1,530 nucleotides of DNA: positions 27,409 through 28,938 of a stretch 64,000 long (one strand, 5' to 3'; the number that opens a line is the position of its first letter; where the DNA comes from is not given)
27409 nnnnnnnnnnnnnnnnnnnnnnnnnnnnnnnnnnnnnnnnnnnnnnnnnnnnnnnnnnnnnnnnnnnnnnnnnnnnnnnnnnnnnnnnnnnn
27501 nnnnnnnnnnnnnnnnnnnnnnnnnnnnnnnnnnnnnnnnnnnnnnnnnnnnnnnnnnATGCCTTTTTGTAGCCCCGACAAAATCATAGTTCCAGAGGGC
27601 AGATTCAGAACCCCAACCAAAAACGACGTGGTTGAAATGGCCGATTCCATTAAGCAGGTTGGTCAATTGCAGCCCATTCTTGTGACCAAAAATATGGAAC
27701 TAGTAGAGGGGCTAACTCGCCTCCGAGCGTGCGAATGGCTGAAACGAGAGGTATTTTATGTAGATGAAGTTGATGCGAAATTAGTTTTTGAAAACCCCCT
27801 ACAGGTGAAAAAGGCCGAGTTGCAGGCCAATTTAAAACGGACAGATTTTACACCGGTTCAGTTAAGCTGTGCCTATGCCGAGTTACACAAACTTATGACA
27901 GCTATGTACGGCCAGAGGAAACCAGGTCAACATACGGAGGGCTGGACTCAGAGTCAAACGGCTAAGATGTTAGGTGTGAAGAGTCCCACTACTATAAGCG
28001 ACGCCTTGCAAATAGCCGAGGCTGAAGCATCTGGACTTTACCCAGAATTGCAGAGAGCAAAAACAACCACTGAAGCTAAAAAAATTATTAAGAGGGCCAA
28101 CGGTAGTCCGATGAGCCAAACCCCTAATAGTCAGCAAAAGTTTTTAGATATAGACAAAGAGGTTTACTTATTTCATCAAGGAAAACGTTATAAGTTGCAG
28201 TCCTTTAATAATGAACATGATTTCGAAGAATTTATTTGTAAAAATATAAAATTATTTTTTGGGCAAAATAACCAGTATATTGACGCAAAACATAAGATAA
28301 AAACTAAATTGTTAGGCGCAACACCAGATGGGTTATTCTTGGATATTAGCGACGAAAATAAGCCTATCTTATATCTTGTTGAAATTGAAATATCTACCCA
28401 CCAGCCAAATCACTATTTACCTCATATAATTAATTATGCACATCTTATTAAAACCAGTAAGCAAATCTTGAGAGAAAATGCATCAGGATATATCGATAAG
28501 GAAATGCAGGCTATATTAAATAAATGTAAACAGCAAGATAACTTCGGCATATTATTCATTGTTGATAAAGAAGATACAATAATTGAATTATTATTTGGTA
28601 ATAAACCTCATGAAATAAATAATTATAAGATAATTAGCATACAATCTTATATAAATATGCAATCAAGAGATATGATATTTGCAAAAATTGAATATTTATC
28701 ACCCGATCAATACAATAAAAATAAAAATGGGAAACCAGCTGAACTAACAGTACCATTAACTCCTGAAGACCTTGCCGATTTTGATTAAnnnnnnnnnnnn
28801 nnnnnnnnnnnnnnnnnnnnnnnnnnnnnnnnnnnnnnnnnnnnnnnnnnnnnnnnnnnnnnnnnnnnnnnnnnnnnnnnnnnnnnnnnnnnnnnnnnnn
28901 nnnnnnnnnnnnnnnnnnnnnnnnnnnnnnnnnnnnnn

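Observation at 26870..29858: AT-rich ~3 kb islet beside tRNA-His carrying a ParB/Srx-HTH-nuclease-like fusion and a 5-TM partner: candidate undescribed two-gene module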

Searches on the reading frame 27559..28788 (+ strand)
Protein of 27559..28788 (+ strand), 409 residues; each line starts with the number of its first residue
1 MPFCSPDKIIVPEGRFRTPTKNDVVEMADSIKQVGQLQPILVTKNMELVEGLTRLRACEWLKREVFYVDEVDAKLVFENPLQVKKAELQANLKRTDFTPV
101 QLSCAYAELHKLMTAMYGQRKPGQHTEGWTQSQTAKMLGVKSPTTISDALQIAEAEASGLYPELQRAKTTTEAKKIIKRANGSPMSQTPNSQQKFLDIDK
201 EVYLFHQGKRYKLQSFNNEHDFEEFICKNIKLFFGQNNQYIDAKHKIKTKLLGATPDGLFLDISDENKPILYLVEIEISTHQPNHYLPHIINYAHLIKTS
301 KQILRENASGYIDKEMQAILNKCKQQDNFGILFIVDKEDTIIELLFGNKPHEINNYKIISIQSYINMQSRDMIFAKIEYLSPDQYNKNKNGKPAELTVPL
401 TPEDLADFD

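Call 4: search_protein_families(library=pfam, proteins=[window:27559-28788:+], max_evalue=1)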
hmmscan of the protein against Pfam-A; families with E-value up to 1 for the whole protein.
window:27559-28788:+ (409 aa): 4 families
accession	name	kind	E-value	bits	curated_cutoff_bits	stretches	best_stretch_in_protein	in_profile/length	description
PF02195.25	ParB_N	-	0.0029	18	26.3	1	20-59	23-66/95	ParB N-terminal domain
PF11931.14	SF3a60_Prp9_C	-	0.0099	16.8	30.7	0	117-175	36-92/120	SF3a60/Prp9 C-terminal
PF13518.12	HTH_28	-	0.079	13.5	25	1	127-162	11-46/52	Helix-turn-helix domain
PF01381.28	HTH_3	-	0.082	13.4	23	1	128-148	9-28/55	Helix-turn-helix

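Call 5: search_protein_families(library=padloc, proteins=[window:27559-28788:+], max_evalue=1)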
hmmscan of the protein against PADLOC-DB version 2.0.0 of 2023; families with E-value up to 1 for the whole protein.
window:27559-28788:+ (409 aa): 0 families

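Call 6: search_protein_families(library=ncbifam, proteins=[window:27559-28788:+], max_evalue=1)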
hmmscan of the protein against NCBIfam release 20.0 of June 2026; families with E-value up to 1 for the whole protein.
window:27559-28788:+ (409 aa): 5 families
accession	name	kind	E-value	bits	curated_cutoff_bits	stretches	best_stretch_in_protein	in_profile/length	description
TIGR00180.1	parB_part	domain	4e-09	36.5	58.45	1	20-114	25-120/186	ParB/RepB/Spo0J family partition protein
TIGR04285.1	nucleoid_noc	exception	2.1e-07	30.6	315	1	21-113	23-113/255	nucleoid occlusion protein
NF047692.1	LIC11631_fam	subfamily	0.017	15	185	1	219-346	85-205/209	LIC11631 family protein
TIGR03734.1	PRTRC_parB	hypoth_equivalog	0.019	13.5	278.6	1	21-132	14-125/555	PRTRC system ParB family protein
TIGR03454.1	partition_RepB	equivalog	0.064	12.6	201.5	1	15-63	80-133/325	plasmid partitioning protein RepB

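Call 12: find_homologous_proteins(query=window:27559-28788:+)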
Query window:27559-28788:+ (409 aa): 10 proteins with E <= 0.001 among 4329 candidates.
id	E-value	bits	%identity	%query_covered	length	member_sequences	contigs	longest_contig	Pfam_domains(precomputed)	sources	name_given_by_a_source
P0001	5.5e-274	926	100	100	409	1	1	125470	PF02195.27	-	-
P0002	1.0e-200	685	76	100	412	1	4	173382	PF02195.27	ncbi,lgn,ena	-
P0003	1.1e-184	632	71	100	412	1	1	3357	PF02195.27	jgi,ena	-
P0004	3.0e-113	397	50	100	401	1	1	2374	-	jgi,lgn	jgi:hypothetical protein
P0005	1.8e-52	197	58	44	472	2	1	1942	PF02195.27,PF01555.25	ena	-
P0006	4.0e-51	193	55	44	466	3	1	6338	PF02195.27,PF01555.25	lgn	-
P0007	1.6e-49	187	58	44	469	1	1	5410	PF02195.27,PF01555.25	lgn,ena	-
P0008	1.7e-47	181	52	44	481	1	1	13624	PF02195.27,PF01555.25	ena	-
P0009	5.5e-12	64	37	23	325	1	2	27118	PF18899.6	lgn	-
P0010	1.1e-5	43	32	33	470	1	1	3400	PF01170.25,PF02195.27,PF01555.25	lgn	-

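Call 13: find_encoding_contigs(protein=P0002, flank=8000, max_places=4)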
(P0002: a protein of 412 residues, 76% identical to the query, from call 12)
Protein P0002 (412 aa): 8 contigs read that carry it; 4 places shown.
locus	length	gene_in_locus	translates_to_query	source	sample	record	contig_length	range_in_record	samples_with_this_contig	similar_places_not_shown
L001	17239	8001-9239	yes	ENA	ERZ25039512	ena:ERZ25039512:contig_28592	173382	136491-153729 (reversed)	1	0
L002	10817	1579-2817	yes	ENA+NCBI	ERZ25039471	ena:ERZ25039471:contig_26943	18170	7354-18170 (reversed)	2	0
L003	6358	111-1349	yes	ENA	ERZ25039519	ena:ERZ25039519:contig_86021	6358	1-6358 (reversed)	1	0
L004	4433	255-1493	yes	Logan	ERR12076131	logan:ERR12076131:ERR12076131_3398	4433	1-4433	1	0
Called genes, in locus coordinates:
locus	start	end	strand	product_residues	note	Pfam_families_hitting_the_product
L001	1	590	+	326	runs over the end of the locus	PF02775:TPP_enzyme_C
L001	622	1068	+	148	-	PF01257:2Fe-2S_thioredx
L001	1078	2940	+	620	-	PF01257:2Fe-2S_thioredx (weak), PF01512:Complex1_51K, PF10589:NADH_4Fe-4S, PF12797:Fer4_2 (faint), PF00037:Fer4 (weak), PF13187:Fer4_9 (weak), PF13237:Fer4_10, PF14697:Fer4_21 (weak), +1 more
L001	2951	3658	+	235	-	PF00111:Fer2, PF13510:Fer2_4, PF13237:Fer4_10 (faint), PF12838:Fer4_7, PF13187:Fer4_9 (weak), PF14697:Fer4_21, PF00037:Fer4 (weak)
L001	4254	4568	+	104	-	PF01381:HTH_3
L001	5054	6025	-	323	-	PF04166:PdxA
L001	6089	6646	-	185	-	PF07894:SACK1 (faint), PF13091:PLDc_2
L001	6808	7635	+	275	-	PF03446:NAD_binding_2 (faint), PF03807:F420_oxidored, PF14748:P5CR_dimer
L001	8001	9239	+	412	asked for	PF02195:ParB_N (weak)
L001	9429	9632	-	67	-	PF14354:Lar_restr_allev (weak)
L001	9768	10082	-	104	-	PF01381:HTH_3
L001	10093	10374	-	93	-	PF05015:HigB-like_toxin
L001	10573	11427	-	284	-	PF02749:QRPTase_N, PF01729:QRPTase_C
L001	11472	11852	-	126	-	PF02566:OsmC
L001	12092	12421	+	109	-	-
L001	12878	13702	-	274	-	PF20245:DUF6600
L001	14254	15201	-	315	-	PF03417:AAT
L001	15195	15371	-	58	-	-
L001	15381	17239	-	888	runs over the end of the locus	PF00133:tRNA-synt_1, PF01406:tRNA-synt_1e (faint), PF09334:tRNA-synt_1g, PF13603:tRNA-synt_1_2, PF09334:tRNA-synt_1g (weak), PF08264:Anticodon_1, PF10458:Val_tRNA-synt_C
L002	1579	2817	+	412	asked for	PF02195:ParB_N (weak)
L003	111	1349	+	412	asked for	PF02195:ParB_N (weak)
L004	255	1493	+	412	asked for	PF02195:ParB_N (weak)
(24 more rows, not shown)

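Call 14: find_encoding_contigs(protein=P0003, flank=8000, max_places=3)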
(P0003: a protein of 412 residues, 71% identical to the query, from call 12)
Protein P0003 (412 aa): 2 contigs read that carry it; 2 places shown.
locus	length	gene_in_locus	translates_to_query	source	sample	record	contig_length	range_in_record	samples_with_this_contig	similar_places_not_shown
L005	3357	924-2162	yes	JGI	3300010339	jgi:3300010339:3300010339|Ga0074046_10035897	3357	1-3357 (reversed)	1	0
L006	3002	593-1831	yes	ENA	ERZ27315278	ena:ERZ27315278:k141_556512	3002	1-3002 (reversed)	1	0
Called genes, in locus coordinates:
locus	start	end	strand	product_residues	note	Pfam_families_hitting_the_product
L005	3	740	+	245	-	?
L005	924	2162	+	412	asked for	PF02195:ParB_N (weak)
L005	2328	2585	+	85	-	PF04316:FlgM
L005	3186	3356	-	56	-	?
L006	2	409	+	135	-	?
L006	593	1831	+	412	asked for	PF02195:ParB_N (weak)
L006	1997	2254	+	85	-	PF04316:FlgM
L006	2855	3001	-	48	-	?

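Call 15: find_encoding_contigs(protein=P0004, flank=8000, max_places=3)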
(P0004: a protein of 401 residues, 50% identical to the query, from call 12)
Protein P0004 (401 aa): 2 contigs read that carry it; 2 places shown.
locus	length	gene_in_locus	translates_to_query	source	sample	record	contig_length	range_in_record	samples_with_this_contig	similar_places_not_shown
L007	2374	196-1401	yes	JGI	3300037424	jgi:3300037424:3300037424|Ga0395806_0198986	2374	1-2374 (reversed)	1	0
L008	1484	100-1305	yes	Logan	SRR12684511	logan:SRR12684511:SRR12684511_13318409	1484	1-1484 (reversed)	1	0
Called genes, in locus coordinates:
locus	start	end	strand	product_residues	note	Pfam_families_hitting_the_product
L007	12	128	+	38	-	-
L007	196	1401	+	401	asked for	-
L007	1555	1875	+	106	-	PF07883:Cupin_2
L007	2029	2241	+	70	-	-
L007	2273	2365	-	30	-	-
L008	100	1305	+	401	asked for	-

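Call 33: predict_structure(alignment_id=A2)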
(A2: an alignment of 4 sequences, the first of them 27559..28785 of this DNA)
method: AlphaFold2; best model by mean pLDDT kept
length: 409 residues; sequences in the alignment: 4
mean_pLDDT: 52.5   pTM: 0.36
mean pLDDT of the five models: 52.5, 44.1, 43.1, 41.6, 40.3
residues with pLDDT >= 90: 0; 70-90: 135; 50-70: 68; < 50: 206
segments of 3 or more residues with pLDDT < 50: 1-78, 181-220, 231-233, 248-251, 279-282, 336-409
pLDDT, mean of each block of 10 residues (from residue 1): 25 29 37 31 34 34 34 39 64 75 86 75 60 79 84 82 81 74 31 24 32 40 54 60 56 66 73 63 59 72 79 82 73 48 31 24 26 33 37 32 35
secondary structure, 60 per line:
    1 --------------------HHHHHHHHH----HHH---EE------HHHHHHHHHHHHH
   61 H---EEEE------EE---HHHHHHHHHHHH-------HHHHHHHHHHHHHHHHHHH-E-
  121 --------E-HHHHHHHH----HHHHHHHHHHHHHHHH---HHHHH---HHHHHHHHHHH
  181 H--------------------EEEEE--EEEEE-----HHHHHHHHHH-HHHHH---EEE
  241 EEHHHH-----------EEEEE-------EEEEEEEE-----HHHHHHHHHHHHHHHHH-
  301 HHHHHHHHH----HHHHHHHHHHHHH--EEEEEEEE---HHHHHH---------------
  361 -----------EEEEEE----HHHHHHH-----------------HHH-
elements in order: H21-29 H48-61 E65-68 H80-91 H99-117 H131-138 H143-158 H162-166 H170-181 E202-206 E209-213 H219-228 H230-234 E238-242 H243-246 E258-262 E270-277 H283-299 H301-309 H314-326 E329-336 H340-345 E372-377 H382-388

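Call 61: find_encoding_contigs(protein=P0008, flank=8000, max_places=2)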
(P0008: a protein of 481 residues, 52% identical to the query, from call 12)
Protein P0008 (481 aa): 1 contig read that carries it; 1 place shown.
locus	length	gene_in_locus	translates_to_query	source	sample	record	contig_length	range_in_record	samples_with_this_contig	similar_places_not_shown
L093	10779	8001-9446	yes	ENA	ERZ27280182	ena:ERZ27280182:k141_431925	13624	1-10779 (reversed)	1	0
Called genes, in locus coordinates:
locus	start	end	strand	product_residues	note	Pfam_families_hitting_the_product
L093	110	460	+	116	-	-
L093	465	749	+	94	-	-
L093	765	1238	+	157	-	-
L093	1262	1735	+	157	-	-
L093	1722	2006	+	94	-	-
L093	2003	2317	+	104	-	-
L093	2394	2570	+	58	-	-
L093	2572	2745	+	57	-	-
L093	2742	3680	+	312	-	PF12705:PDDEXK_1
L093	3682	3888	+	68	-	-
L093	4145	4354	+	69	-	-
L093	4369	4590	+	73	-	-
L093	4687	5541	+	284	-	PF13479:AAA_24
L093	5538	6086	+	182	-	-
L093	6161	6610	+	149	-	-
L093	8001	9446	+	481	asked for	PF02195:ParB_N (faint), PF01555:N6_N4_Mtase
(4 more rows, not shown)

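Call 62: find_encoding_contigs(protein=P0006, flank=8000, max_places=2)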
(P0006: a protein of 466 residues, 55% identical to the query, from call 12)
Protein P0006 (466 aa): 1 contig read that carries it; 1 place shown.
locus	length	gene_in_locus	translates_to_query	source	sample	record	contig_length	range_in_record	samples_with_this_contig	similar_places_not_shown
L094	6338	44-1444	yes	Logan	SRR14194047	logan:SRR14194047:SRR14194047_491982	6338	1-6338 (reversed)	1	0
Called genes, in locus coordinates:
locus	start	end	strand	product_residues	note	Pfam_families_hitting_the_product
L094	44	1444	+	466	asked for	PF02195:ParB_N (weak), PF01555:N6_N4_Mtase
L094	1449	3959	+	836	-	PF03167:UDG, PF00476:DNA_pol_A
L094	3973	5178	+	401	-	PF13148:DUF3987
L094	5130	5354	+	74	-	-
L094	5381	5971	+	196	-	PF00929:RNase_T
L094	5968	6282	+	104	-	PF12637:TSCPD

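Call 74: search_dna_similar(query=window:27559-28785:+, collection=phages, mode=protein, max_evalue=0.001, max_rows=25)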
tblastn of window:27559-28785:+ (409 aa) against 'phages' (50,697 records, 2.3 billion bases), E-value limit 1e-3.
No match.

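Call 75: search_dna_similar(query=window:27559-28785:+, collection=plasmids, mode=protein, max_evalue=0.001, max_rows=25)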
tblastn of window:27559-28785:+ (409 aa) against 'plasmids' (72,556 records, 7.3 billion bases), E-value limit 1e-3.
Records with a match: 1; places in all: 1; records where one place covers at least 80% of the query: 0.
Best place of each record, by identity: <60% 1.
By first word of the organism name: Scytonema 1.
By predicted mobility (MOB-suite, as given by PLSDB): conjugative 1.
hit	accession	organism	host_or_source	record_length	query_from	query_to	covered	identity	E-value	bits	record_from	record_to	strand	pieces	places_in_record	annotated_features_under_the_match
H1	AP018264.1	Scytonema sp. NIES-4073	-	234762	8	109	25%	34.9%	7e-4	50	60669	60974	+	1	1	ParB family protein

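Call 76: find_related_loci(query=A2, collection=viral_contigs, flank=6000)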
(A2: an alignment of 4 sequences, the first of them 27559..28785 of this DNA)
Query A2 (409 aa) in viral_contigs; peptide patterns used: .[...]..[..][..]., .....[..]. (x = any residue, [..] = any of these).
470 stretches matched a pattern, but none encodes a relative of the query by tblastn (E <= 1e-3).
